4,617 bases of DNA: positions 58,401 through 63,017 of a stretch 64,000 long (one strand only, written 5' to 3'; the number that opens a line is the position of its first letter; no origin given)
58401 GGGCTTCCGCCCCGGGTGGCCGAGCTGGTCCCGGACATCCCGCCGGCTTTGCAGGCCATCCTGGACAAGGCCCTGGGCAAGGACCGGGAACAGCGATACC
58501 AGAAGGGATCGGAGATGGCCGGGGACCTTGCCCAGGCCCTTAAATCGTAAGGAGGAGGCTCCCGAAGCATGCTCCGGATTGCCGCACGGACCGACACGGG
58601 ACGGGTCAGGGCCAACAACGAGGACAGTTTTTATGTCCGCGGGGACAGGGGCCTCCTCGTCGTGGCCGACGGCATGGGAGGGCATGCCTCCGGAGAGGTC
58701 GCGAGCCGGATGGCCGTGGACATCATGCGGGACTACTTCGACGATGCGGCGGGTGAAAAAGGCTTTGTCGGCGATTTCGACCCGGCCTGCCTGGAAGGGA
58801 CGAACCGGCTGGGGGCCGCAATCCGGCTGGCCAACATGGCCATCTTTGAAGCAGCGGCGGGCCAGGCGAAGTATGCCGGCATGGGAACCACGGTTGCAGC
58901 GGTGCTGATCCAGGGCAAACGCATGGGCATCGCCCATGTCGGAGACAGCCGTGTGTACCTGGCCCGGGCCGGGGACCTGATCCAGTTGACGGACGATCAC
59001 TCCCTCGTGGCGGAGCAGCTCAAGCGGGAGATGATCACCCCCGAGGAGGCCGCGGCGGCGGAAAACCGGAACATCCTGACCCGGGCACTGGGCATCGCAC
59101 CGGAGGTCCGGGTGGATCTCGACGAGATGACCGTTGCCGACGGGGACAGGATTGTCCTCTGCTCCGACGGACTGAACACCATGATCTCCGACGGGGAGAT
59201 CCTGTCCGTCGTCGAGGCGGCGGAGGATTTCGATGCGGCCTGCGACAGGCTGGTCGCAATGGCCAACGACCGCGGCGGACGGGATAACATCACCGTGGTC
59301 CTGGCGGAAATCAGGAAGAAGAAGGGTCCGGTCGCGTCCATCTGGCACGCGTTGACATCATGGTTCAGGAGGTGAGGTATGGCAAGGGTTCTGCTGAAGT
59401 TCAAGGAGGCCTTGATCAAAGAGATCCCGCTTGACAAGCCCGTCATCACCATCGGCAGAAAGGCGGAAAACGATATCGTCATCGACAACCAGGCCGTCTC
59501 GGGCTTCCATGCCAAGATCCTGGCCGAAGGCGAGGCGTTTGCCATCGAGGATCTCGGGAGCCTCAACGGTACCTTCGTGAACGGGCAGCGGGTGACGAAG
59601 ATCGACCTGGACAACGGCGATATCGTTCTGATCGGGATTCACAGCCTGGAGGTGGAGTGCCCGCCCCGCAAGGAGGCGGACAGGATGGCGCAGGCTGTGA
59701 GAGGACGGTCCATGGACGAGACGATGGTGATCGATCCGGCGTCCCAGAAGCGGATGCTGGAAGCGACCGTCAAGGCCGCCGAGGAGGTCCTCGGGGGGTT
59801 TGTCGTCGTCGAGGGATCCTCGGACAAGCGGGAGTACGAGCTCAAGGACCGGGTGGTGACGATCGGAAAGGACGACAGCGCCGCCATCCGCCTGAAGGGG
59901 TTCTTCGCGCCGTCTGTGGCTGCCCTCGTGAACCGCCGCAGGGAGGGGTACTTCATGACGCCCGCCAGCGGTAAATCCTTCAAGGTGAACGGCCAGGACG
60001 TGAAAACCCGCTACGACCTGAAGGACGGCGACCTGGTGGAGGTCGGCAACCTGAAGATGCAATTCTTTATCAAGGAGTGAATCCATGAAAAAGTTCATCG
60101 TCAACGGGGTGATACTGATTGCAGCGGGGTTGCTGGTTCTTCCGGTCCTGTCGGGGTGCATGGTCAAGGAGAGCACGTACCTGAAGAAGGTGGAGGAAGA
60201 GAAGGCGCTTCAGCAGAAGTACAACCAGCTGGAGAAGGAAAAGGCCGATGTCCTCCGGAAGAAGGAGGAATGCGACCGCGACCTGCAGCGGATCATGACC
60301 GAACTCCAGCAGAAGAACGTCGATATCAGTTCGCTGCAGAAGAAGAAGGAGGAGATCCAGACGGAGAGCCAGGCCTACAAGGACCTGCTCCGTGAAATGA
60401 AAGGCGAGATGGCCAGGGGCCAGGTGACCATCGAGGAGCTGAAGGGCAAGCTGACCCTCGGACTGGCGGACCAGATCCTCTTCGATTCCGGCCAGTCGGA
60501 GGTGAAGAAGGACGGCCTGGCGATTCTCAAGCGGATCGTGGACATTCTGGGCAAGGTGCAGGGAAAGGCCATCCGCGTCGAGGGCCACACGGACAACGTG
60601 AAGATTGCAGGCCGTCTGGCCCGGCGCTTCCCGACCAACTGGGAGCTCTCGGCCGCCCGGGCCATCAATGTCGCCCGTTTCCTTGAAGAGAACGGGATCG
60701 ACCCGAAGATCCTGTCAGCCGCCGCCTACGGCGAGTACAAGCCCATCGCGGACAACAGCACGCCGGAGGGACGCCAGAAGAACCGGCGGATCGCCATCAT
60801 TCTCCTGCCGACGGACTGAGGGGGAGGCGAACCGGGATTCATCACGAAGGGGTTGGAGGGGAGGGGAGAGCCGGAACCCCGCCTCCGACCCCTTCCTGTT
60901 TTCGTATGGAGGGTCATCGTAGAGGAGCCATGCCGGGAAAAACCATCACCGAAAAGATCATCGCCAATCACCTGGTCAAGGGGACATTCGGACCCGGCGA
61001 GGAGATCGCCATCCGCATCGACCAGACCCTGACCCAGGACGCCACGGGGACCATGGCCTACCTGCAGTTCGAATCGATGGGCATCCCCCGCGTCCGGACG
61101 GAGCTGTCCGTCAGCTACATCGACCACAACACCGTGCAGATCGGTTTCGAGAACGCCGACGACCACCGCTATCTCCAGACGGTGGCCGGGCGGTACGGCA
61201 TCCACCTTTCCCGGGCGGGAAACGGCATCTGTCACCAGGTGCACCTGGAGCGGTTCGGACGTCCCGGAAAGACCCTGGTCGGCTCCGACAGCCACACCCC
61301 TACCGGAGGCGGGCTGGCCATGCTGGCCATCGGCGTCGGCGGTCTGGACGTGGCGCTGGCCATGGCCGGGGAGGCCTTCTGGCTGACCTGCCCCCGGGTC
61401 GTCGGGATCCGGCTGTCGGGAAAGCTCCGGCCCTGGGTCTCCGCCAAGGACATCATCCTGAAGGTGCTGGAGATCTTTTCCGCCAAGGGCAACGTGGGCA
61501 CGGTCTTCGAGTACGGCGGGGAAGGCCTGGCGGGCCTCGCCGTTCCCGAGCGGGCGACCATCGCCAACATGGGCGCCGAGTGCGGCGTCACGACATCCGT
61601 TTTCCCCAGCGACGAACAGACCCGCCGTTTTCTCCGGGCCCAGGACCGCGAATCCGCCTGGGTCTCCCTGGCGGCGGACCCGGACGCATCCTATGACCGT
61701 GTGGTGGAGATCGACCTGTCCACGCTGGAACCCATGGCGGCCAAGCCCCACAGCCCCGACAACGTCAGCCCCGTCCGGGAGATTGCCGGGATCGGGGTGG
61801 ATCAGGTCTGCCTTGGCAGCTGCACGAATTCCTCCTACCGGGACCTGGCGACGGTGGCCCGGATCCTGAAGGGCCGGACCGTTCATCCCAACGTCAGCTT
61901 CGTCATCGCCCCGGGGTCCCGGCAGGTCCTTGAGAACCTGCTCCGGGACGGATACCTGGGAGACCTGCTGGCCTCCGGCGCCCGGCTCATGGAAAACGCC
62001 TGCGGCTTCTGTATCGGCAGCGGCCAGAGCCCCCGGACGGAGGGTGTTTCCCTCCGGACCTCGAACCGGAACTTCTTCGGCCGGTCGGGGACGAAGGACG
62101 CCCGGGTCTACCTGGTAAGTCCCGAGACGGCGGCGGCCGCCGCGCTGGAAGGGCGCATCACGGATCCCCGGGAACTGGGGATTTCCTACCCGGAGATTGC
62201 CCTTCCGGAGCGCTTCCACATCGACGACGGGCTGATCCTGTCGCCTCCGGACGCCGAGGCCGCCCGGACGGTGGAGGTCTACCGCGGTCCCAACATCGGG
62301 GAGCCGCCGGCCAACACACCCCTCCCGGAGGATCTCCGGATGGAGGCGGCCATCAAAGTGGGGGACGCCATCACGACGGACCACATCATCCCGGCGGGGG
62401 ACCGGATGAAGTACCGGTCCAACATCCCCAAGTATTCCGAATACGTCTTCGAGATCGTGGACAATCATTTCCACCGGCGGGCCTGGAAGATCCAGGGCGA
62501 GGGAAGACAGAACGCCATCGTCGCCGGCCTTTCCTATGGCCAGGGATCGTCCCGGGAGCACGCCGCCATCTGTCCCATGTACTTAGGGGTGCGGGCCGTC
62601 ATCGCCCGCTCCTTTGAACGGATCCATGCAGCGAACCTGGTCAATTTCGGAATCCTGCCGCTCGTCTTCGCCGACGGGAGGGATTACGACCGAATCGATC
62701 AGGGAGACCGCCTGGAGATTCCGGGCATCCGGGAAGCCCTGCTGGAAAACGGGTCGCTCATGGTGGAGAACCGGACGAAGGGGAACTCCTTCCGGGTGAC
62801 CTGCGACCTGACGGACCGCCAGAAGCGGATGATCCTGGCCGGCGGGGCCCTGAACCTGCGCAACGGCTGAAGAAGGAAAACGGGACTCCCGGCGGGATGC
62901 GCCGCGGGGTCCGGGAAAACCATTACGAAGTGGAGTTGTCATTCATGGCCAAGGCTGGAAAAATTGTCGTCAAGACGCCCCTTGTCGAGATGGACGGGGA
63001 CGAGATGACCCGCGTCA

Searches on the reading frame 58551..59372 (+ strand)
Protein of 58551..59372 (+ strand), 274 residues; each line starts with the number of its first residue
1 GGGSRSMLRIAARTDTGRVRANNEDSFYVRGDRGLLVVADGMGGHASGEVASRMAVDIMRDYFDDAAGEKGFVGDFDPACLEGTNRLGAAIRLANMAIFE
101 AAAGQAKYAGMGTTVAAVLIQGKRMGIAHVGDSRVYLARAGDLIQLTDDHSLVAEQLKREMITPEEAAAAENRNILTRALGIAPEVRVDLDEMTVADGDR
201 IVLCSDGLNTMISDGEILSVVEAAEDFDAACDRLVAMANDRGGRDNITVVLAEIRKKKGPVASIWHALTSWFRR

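Call 39: search_protein_families(library=pfam, proteins=[window:58551-59372:+], max_evalue=0.001)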
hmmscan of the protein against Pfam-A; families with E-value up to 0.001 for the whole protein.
window:58551-59372:+ (274 aa): 3 families
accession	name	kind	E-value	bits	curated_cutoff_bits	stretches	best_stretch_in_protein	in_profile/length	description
PF13672.11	PP2C_2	-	2e-19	70.4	24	1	19-248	8-205/209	Protein phosphatase 2C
PF00481.26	PP2C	-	3.4e-11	43.7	20.3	1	29-151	30-141/255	Protein phosphatase 2C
PF07228.17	SpoIIE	-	1.6e-06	28.6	25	1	176-254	104-191/192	Stage II sporulation protein E (SpoIIE)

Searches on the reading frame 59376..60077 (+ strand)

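Call 39: search_protein_families(library=pfam, proteins=[window:59376-60077:+], max_evalue=0.001)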
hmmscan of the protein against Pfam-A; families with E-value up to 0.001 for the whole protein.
window:59376-60077:+ (234 aa): 2 families
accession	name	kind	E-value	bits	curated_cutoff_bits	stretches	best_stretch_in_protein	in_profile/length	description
PF00498.31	FHA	-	3.1e-27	95.2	20.7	1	24-87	1-67/67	FHA domain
PF16697.10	Yop-YscD_cpl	-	4.4e-22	78.6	33.2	2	15-92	10-89/94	Inner membrane component of T3SS, cytoplasmic domain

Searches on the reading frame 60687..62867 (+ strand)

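Call 73: search_protein_families(library=pfam, proteins=[window:60687-62867:+], max_evalue=0.00001)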
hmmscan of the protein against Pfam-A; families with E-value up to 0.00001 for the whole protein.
window:60687-62867:+ (727 aa): 2 families
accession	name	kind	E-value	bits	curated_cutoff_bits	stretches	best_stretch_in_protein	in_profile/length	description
PF00330.25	Aconitase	-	2.3e-111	373.5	28.7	1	89-489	1-463/463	Aconitase family (aconitate hydratase)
PF00694.25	Aconitase_C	-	2.4e-20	73.6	22.8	1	594-663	61-130/131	Aconitase C-terminal domain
